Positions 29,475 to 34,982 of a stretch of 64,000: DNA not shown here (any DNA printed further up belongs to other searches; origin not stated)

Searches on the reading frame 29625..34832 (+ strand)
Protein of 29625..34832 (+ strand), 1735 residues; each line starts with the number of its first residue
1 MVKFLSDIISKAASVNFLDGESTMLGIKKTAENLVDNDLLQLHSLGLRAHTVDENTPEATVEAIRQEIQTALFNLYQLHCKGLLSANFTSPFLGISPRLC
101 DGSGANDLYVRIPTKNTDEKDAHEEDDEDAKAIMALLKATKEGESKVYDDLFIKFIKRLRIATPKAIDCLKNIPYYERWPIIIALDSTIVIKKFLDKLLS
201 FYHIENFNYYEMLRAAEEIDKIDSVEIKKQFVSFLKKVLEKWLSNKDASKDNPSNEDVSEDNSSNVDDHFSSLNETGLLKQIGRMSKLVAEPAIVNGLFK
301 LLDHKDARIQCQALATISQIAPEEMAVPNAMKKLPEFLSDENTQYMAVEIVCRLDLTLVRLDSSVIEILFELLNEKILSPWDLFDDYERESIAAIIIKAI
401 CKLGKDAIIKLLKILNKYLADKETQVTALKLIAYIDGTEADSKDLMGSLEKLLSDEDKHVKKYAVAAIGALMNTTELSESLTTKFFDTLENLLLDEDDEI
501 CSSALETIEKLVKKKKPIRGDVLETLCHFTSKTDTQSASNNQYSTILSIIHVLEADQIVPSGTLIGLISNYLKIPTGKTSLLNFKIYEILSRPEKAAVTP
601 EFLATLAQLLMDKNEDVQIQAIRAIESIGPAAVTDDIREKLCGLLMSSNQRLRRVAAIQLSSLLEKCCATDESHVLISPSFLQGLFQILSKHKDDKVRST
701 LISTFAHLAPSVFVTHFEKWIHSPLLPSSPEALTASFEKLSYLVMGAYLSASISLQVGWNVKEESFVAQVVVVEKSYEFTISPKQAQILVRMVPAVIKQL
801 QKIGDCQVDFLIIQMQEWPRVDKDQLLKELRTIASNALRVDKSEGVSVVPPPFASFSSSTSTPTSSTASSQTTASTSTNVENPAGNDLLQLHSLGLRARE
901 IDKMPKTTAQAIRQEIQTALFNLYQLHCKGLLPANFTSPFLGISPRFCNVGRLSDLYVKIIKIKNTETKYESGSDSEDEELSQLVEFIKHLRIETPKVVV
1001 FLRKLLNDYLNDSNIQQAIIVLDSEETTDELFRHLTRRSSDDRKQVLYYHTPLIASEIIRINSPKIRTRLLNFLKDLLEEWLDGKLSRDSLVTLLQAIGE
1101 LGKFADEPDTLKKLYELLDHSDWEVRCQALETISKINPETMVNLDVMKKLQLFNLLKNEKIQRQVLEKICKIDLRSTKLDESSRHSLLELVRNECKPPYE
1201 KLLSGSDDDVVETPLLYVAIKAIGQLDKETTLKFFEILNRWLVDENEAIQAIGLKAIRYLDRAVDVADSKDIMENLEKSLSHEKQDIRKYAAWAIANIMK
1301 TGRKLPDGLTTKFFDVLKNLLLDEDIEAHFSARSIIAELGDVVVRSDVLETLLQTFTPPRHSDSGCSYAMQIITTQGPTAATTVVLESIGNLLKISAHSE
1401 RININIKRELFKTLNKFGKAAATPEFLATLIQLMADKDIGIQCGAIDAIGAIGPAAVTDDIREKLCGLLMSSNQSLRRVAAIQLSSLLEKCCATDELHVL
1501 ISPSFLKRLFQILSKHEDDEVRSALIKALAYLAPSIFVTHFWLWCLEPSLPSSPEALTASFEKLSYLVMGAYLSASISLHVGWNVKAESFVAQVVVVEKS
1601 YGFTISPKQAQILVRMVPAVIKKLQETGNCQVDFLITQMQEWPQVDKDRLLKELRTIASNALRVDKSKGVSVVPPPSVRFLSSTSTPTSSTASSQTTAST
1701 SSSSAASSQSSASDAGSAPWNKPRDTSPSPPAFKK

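Call 81: search_protein_families(library=pfam, proteins=[window:29625-34832:+], max_evalue=0.00001)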
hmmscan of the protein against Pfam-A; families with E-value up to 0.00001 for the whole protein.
window:29625-34832:+ (1735 aa): 7 families
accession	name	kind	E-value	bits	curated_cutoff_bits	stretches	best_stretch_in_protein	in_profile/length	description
PF13646.12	HEAT_2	-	1e-34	119.1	27.7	0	1093-1140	16-62/88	HEAT repeats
PF02985.28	HEAT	-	2.1e-33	111.6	23.5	0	1113-1136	4-27/31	HEAT repeat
PF01602.26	Adaptin_N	-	1.3e-22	80.5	37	2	405-666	74-295/524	Adaptin N terminal region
PF13513.12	HEAT_EZ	-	9.8e-20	71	27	0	1252-1298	11-55/55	HEAT-like repeat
PF00514.29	Arm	-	6.9e-15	54.9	20.6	0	1280-1299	21-40/41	Armadillo/beta-catenin-like repeat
PF12717.13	Cnd1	-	2.9e-10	40.9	26.4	1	445-550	22-123/162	non-SMC mitotic condensation complex subunit 1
PF11698.14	V-ATPase_H_C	-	1.8e-09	38.2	27.2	0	1103-1136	79-112/117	V-ATPase subunit H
